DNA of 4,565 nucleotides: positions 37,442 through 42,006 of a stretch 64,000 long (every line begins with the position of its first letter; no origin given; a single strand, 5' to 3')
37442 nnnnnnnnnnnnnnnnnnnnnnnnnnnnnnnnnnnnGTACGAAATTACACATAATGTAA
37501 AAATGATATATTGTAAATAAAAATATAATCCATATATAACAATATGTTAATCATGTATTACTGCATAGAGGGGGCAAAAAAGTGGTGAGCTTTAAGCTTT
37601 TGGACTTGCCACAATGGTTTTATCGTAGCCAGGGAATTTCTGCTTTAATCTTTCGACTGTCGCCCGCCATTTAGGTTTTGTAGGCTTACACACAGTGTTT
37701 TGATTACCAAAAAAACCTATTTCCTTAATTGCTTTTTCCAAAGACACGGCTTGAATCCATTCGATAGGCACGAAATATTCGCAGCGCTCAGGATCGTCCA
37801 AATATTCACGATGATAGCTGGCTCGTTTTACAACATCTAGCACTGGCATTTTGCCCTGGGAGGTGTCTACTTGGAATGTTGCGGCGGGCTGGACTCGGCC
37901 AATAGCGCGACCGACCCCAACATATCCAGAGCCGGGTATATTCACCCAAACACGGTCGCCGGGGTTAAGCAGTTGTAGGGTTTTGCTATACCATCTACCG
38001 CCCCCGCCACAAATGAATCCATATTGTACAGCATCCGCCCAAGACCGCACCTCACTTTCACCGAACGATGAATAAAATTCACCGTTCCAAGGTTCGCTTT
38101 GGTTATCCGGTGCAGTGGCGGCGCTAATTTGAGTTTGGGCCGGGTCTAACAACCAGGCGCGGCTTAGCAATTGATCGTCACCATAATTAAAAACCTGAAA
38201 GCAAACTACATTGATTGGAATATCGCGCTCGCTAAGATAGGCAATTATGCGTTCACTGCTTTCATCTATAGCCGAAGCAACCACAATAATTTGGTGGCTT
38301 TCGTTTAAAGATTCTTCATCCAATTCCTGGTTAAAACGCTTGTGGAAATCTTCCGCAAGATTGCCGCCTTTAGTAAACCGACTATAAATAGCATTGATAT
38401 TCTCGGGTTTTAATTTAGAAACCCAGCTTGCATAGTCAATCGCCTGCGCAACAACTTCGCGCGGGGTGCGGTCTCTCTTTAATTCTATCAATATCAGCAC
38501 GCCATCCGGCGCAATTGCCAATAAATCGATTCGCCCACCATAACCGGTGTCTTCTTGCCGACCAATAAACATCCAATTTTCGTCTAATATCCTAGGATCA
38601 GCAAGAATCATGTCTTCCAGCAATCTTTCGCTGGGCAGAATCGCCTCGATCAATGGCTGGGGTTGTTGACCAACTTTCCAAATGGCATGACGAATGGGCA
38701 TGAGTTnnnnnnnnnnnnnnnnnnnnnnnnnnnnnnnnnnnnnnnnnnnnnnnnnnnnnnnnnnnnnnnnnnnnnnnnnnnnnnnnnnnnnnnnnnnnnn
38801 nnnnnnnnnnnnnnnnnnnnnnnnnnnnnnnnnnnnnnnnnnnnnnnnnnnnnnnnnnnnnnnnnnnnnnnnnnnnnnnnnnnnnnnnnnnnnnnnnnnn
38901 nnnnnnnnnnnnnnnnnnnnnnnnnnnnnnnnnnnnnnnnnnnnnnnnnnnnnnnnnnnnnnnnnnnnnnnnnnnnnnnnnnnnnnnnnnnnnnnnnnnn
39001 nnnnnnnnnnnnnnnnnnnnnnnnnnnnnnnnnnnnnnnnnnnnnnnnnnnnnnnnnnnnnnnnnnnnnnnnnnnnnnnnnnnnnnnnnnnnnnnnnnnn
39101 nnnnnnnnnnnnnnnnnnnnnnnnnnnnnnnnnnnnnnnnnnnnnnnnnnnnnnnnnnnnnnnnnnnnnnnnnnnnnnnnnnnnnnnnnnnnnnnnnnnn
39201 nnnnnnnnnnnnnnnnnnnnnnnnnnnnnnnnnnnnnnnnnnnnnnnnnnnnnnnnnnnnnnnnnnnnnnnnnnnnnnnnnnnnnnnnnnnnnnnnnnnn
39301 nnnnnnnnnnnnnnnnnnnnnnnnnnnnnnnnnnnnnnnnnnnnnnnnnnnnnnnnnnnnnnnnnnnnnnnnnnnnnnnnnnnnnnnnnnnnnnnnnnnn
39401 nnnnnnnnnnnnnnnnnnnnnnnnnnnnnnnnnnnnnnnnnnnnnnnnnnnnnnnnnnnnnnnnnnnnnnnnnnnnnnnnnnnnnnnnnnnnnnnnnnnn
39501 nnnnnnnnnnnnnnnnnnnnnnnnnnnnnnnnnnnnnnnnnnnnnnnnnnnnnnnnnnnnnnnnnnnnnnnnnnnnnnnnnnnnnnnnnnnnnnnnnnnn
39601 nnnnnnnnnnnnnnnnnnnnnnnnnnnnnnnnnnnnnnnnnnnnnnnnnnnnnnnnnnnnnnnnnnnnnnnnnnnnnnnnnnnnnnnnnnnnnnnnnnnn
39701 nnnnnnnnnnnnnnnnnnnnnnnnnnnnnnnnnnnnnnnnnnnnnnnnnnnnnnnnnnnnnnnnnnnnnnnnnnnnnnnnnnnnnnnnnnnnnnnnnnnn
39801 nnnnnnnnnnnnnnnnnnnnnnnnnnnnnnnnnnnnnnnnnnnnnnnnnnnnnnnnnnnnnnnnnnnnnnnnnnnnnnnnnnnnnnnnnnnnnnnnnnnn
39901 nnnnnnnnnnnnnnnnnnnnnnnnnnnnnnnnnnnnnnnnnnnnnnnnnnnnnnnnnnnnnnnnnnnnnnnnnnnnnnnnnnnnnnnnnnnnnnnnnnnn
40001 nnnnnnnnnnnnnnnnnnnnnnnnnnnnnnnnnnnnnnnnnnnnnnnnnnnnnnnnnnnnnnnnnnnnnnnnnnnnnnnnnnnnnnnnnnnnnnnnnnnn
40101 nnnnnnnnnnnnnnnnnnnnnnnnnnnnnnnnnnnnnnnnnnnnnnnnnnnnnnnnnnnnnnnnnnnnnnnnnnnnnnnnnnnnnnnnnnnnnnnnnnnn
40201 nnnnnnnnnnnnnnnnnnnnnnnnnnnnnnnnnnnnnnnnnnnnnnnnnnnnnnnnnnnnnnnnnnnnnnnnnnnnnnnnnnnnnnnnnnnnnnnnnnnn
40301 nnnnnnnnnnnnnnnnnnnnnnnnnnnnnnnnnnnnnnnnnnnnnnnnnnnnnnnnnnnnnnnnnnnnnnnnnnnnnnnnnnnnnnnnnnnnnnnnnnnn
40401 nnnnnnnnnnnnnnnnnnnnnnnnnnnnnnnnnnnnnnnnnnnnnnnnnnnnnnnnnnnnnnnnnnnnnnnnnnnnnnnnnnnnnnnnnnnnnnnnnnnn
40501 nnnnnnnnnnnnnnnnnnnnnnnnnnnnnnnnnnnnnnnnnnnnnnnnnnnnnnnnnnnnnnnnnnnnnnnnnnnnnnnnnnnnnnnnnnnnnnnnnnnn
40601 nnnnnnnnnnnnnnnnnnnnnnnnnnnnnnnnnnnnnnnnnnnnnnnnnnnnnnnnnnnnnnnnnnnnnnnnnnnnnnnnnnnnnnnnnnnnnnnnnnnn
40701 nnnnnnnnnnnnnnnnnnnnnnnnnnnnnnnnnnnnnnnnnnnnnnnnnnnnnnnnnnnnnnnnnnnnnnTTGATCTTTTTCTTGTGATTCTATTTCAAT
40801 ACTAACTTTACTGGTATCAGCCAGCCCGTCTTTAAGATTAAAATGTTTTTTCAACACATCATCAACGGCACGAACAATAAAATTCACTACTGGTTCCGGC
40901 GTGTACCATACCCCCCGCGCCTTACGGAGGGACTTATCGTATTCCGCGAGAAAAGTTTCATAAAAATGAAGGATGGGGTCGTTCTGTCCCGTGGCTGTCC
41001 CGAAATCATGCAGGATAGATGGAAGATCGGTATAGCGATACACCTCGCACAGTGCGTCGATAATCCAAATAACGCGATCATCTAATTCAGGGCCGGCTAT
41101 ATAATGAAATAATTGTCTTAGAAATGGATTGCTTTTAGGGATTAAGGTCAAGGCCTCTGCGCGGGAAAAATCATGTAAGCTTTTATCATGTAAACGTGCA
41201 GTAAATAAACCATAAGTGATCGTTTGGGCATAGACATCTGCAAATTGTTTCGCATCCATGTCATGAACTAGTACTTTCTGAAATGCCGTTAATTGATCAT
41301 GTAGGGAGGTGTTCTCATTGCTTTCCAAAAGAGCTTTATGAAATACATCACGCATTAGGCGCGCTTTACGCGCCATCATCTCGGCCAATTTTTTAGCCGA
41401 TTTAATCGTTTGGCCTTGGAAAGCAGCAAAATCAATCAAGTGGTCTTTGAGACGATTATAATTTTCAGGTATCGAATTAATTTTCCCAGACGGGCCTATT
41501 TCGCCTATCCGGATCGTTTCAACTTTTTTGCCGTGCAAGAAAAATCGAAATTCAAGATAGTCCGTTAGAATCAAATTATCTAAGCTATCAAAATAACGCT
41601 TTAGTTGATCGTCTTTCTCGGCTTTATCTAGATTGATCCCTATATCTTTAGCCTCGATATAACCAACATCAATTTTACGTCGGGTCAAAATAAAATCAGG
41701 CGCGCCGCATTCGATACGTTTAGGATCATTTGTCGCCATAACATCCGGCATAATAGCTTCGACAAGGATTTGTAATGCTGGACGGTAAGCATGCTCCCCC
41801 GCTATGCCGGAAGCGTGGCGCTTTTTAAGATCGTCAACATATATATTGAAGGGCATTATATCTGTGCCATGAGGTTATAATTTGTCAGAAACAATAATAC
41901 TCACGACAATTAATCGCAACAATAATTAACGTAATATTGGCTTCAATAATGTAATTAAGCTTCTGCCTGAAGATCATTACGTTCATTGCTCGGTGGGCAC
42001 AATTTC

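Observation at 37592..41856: MmeI-family single-chain R-M enzyme co-operonic with a NucS-like nuclease::PUA/EVE-like fusion, a possibly undescribed two-gene defence module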

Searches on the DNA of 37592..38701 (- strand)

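Call 65: search_dna_similar(query=L081:7959-9044:+, collection=ecoli_genomes, mode=distant, max_rows=12, rows=spread)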
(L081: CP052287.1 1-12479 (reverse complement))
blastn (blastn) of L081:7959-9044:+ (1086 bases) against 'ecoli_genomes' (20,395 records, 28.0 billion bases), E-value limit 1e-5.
No match.

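Call 66: search_dna_similar(query=window:37592-38701:-, collection=ecoli_genomes, mode=distant, max_rows=12, rows=spread)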
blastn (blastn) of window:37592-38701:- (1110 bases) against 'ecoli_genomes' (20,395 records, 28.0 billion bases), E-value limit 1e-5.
Records with a match: 5; places in all: 5; records where one place covers at least 80% of the query: 0.
Genomes with a match: 5 of 5426; with a place that covers at least 80% of the query: 0. Places per genome that has any: lowest 1, median 1, highest 1. On chromosomes: 5 places; on plasmids: 0.
Best place of each record, by identity: 60-80% 5.
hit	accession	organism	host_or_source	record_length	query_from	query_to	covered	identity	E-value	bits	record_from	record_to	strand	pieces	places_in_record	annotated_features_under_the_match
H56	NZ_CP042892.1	Escherichia coli O10:H32 strain NMBU-W12E19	surface water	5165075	166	791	56%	64.7%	2e-16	97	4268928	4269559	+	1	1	hypothetical protein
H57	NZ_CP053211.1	Escherichia coli strain QDFD216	dog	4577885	166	791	56%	64.7%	2e-16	97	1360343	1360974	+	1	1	hypothetical protein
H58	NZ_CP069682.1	Escherichia coli O176:H45 strain MIN9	Homo sapiens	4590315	166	791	56%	64.7%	2e-16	97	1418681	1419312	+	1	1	hypothetical protein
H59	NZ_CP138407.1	Escherichia coli strain 50EVAW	Homo sapiens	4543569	166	791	56%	64.7%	2e-16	97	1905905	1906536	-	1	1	hypothetical protein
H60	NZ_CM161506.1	Escherichia coli strain D53-1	Canis lupus familiaris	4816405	166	791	56%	64.7%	2e-16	97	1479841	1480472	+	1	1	PDDEXK family nuclease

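Call 68: get_annotated_region(hit=H56, flank=9000)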
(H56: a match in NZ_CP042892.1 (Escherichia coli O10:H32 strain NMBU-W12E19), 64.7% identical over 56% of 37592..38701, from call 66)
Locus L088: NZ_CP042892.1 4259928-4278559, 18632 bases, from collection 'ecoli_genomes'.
description: Escherichia coli O10:H32 strain NMBU-W12E19 chromosome, complete genome
organism: Escherichia coli O10:H32 strain NMBU-W12E19 (NCBI taxid 2603836)
replicon: chromosome; assembly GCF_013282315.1
host: -; source: surface water; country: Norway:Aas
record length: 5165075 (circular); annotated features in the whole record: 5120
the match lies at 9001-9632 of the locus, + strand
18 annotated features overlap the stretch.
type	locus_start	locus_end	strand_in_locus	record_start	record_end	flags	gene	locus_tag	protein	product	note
CDS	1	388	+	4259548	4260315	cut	-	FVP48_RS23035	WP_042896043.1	ABC transporter permease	-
CDS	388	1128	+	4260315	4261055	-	-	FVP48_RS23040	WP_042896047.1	ABC transporter ATP-binding protein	-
CDS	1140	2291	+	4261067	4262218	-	glf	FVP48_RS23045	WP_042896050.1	UDP-galactopyranose mutase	-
CDS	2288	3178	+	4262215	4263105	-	-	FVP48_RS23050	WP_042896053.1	glycosyltransferase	-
CDS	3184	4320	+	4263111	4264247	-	-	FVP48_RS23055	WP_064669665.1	glycosyltransferase family 4 protein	-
CDS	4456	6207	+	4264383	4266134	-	-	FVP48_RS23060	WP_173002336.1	glycosyltransferase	-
CDS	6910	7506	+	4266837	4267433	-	-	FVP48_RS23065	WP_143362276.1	sulfatase-like hydrolase/transferase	-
CDS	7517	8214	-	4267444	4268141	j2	-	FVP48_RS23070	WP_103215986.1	IS1-like element IS1A family transposase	programmed frameshift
CDS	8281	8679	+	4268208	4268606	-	-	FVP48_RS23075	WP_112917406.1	restriction endonuclease subunit S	-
CDS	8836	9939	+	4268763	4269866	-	-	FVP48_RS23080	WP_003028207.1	hypothetical protein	-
CDS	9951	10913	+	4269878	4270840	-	-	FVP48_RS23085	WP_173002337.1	ankyrin repeat domain-containing protein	-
CDS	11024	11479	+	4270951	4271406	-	-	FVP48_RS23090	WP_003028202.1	hypothetical protein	-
CDS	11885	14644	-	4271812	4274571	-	-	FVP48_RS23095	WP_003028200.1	TOPRIM and DUF927 domain-containing protein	-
CDS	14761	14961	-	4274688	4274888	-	-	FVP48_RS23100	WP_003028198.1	helix-turn-helix transcriptional regulator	-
CDS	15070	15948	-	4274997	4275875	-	-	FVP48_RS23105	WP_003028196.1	hypothetical protein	-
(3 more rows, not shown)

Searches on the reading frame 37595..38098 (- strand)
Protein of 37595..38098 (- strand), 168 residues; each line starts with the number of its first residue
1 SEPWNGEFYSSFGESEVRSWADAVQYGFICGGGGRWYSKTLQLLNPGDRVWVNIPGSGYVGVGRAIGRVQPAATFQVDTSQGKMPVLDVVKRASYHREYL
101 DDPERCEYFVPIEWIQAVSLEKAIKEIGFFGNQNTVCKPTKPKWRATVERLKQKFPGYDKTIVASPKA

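Call 33: search_protein_families(library=pfam, proteins=[window:37595-38098:-], max_evalue=10)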
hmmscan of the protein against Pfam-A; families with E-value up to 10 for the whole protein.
seq(168 aa): 1 family
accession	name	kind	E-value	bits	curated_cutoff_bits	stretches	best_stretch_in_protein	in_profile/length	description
PF07646.21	Kelch_2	-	0.15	12.5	21.3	1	28-56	20-46/48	Kelch motif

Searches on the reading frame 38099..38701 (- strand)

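Call 33: search_protein_families(library=pfam, proteins=[window:38099-38701:-], max_evalue=10)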
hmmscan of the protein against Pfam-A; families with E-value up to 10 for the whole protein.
seq(201 aa): 5 families
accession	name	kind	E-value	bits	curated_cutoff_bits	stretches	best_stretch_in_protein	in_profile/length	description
PF01939.22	NucS_C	-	3e-05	24.5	24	1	25-91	2-67/124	Endonuclease NucS C-terminal domain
PF15428.11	Imm26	-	0.064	14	23.3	1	13-49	48-83/107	Immunity protein 26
PF08378.17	NERD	-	0.11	13.5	22.1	1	53-97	34-73/111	Nuclease-related domain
PF22751.1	DUF488-N3a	-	0.12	13.1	27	1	77-140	22-82/118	Active DUF488-N3 subclade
PF22752.1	DUF488-N3i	-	0.19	12.7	27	1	79-130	25-74/131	Inactive DUF488-N3 subclade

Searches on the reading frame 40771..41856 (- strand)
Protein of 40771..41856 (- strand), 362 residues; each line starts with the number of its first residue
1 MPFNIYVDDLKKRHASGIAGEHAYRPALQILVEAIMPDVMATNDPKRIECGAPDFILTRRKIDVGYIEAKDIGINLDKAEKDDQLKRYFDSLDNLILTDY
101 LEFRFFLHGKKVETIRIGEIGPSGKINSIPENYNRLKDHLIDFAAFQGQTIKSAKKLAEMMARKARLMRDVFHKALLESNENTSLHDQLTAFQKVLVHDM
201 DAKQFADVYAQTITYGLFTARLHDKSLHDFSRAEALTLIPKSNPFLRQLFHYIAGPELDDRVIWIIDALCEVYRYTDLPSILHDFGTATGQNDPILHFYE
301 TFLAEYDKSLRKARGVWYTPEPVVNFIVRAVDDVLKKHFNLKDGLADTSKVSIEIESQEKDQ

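Call 29: search_solved_structures(query=window:40771-41856:-, max_evalue=10, show_alignments=3)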
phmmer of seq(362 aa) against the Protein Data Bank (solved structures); distinct sequences matched with E-value up to 10: 23.
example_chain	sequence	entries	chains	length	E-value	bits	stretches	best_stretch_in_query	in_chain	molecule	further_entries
4xqk_A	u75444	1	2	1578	4.5e-05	25.7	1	294-341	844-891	LlaBIII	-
5ffj_A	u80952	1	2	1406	0.00022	23.5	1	294-341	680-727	Endonuclease and methylase LlaGI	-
7lo5_A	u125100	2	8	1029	0.00024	23.3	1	298-346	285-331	Site-specific DNA-methyltransferase (adenine-specific)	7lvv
3khk_A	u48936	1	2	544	0.035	16.2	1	237-332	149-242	Type I restriction-modification system methylation subunit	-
2jg7_A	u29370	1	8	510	0.07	15.2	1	290-350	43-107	ANTIQUITIN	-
9h4f_A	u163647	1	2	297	0.38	12.8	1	172-274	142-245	6-phosphogluconate dehydrogenase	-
2j6l_A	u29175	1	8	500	0.42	12.6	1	290-348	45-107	ALDEHYDE DEHYDROGENASE FAMILY 7 MEMBER A1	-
6u2x_A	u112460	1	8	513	0.44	12.6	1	290-348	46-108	Alpha-aminoadipic semialdehyde dehydrogenase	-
6o4k_A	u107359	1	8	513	0.44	12.6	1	290-348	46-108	Alpha-aminoadipic semialdehyde dehydrogenase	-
6o4h_A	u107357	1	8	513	0.44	12.6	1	290-348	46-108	Alpha-aminoadipic semialdehyde dehydrogenase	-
6o4c_A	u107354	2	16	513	0.44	12.6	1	290-348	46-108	Alpha-aminoadipic semialdehyde dehydrogenase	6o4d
6o4g_A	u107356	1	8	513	0.44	12.6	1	290-348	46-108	Alpha-aminoadipic semialdehyde dehydrogenase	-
6v0z_A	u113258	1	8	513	0.44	12.6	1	290-348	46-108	Alpha-aminoadipic semialdehyde dehydrogenase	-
4x0t_A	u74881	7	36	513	0.44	12.6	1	290-348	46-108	Alpha-aminoadipic semialdehyde dehydrogenase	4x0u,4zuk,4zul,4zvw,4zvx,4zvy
6o4b_A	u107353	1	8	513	0.44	12.6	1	290-348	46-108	Alpha-aminoadipic semialdehyde dehydrogenase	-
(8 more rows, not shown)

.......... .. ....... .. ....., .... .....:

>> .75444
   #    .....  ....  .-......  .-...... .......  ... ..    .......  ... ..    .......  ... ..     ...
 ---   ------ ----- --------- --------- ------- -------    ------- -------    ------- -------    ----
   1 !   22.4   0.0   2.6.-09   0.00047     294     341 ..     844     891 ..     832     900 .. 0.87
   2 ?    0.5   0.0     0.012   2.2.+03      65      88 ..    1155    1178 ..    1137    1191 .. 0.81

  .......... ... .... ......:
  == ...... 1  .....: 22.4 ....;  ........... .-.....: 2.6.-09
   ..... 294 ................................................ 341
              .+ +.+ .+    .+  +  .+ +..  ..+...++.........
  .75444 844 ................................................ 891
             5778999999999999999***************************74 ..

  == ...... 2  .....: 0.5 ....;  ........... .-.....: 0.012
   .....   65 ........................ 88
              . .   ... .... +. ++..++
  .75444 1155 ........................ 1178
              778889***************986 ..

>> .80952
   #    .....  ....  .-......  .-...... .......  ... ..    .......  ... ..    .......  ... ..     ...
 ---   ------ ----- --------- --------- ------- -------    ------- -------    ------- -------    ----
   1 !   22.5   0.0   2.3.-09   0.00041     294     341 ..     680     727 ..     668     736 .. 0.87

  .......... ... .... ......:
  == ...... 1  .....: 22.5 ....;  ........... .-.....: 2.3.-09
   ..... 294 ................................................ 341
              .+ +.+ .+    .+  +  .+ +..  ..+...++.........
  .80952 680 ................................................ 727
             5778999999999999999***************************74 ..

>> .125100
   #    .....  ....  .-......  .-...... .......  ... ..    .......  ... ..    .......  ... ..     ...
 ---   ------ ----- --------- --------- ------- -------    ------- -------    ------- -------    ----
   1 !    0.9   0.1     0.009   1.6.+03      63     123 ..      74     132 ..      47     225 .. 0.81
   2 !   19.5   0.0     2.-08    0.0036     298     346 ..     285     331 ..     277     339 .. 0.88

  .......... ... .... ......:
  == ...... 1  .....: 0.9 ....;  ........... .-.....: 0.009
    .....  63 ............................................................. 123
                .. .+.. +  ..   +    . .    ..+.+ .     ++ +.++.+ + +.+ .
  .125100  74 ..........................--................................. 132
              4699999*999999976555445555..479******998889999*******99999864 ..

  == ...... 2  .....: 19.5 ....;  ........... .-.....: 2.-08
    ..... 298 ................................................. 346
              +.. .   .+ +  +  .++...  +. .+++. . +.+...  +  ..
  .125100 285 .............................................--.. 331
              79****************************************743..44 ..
